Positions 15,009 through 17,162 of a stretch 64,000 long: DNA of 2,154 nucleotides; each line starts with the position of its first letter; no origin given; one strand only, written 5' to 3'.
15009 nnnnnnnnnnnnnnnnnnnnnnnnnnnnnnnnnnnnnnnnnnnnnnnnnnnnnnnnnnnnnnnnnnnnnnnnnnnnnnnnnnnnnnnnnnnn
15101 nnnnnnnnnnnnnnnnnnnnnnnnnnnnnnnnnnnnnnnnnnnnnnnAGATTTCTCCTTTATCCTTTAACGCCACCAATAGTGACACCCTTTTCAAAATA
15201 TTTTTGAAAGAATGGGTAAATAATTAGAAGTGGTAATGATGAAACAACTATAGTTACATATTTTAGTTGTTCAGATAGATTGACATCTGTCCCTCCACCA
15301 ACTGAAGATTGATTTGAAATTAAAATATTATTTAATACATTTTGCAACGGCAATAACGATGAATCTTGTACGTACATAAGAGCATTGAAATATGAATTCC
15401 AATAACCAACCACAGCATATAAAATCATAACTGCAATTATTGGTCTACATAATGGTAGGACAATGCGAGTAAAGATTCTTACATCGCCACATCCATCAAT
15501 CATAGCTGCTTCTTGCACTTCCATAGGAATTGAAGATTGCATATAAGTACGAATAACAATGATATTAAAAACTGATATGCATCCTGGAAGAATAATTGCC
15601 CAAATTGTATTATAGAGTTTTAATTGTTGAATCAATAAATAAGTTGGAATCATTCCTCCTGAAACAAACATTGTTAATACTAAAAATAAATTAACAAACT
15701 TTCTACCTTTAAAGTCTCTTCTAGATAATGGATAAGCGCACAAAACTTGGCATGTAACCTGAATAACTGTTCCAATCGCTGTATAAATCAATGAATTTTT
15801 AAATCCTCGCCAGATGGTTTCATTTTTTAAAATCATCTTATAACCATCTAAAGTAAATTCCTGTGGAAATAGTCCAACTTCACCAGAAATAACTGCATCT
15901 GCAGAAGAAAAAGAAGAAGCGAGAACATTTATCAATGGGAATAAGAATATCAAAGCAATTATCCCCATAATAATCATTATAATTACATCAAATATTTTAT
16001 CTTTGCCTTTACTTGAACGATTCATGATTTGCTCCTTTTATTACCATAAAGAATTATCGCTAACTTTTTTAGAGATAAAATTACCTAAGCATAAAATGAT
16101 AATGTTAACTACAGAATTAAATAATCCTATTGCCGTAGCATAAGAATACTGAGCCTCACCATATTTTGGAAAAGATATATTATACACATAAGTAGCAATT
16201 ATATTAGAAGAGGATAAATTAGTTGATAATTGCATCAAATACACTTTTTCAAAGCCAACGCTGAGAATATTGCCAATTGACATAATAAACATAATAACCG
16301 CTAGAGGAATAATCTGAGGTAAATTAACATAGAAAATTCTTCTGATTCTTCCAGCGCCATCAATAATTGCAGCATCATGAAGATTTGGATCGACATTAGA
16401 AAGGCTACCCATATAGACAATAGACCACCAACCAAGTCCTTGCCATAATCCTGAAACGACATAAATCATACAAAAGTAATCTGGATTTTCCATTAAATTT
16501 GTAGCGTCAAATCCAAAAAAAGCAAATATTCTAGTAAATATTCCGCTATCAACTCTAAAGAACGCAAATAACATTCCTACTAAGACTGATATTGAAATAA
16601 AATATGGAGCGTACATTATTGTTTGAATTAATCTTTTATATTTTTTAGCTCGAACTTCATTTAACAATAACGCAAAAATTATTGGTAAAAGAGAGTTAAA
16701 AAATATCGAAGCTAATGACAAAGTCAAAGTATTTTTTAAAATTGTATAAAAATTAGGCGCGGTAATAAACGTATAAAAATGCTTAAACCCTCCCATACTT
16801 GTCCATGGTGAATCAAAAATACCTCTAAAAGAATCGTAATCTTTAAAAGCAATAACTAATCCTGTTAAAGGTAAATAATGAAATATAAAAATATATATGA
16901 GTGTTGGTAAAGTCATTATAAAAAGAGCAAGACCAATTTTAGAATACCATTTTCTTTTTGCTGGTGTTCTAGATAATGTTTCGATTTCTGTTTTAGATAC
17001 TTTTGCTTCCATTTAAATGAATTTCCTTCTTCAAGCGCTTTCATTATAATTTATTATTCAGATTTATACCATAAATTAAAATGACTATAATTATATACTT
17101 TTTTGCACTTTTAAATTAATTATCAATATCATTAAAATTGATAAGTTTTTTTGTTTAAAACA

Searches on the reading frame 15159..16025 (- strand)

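Call 3: search_protein_families(library=ncbifam, proteins=[window:15159-16025:-])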
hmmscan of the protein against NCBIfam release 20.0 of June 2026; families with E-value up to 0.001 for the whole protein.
window:15159-16025:- (288 aa): 13 families
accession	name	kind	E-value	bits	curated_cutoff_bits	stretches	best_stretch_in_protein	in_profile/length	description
NF040932.1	ABC_arch_GlcU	equivalog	1.6e-22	80.4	340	1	14-284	3-267/272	glucose ABC transporter permease GlcU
NF008210.0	PRK10973.1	equivalog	1.6e-18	67.4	297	1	15-281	13-276/281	sn-glycerol-3-phosphate ABC transporter permease UgpE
NF008231.0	PRK10998.1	equivalog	1.4e-17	64.3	261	1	15-288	16-296/296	maltose ABC transporter permease MalG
TIGR01581.1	Mo_ABC_porter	hypoth_equivalog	1.2e-10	41.3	210.3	1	66-199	14-162/225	ABC transporter permease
NF007047.0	PRK09500.1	equivalog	3.5e-10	39.9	326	1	17-200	8-188/257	spermidine/putrescine ABC transporter permease PotC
TIGR03262.1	PhnU2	equivalog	9.1e-07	27.9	593.25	1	10-206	277-475/546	putative 2-aminoethylphosphonate ABC transporter permease subunit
TIGR02141.1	modB_ABC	equivalog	2.8e-06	27.1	182.6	1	78-200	3-141/208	molybdate ABC transporter permease subunit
NF007852.0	PRK10561.1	equivalog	3.1e-06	27.3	335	1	153-216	172-231/295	sn-glycerol-3-phosphate ABC transporter permease UgpA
NF006939.0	PRK09421.1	equivalog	9.5e-06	25.2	262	0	69-202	6-156/230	molybdate ABC transporter permease subunit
NF040839.1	tungstate_WtpB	equivalog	0.00014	21.6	340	0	63-198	34-183/251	tungstate ABC transporter permease WtpB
NF011624.0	PRK15050.1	equivalog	0.00038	19.6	247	0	15-198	27-219/297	2-aminoethylphosphonate ABC transporter permease subunit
TIGR00969.1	3a0106s02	subfamily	0.00075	19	240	0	16-205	20-208/272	sulfate ABC transporter permease subunit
TIGR02139.1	permease_CysT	equivalog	0.00095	18.8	246.1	0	55-201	32-193/265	sulfate ABC transporter permease subunit CysT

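Call 4: search_protein_families(library=pfam, proteins=[window:15159-16025:-])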
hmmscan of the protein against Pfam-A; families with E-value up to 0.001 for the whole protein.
window:15159-16025:- (288 aa): 1 family
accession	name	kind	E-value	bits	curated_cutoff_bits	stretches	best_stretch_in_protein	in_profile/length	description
PF00528.27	BPD_transp_1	-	3.3e-11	43.7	26.4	1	9-281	17-182/184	Binding-protein-dependent transport system inner membrane component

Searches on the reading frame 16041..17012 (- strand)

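Call 3: search_protein_families(library=ncbifam, proteins=[window:16041-17012:-])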
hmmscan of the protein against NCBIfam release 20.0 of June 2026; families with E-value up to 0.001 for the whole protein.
window:16041-17012:- (323 aa): 5 families
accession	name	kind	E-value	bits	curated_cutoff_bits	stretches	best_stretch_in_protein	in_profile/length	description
NF007852.0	PRK10561.1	equivalog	1.8e-14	54.3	335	1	30-302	14-276/295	sn-glycerol-3-phosphate ABC transporter permease UgpA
NF040931.1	ABC_arch_GlcT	equivalog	7.6e-11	42.2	360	1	33-306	1-263/278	glucose ABC transporter permease GlcT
NF008232.0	PRK10999.1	equivalog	5.2e-10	38.7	392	1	87-297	282-498/520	maltose ABC transporter permease MalF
TIGR00969.1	3a0106s02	subfamily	4.4e-08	32.9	240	1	75-313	46-269/272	sulfate ABC transporter permease subunit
TIGR01581.1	Mo_ABC_porter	hypoth_equivalog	1.1e-05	25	210.3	1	75-247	6-173/225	ABC transporter permease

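Call 4: search_protein_families(library=pfam, proteins=[window:16041-17012:-])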
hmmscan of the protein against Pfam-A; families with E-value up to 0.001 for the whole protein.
window:16041-17012:- (323 aa): 1 family
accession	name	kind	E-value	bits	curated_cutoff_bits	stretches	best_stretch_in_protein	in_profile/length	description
PF00528.27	BPD_transp_1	-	6.4e-10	39.5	26.4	1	111-318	2-183/184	Binding-protein-dependent transport system inner membrane component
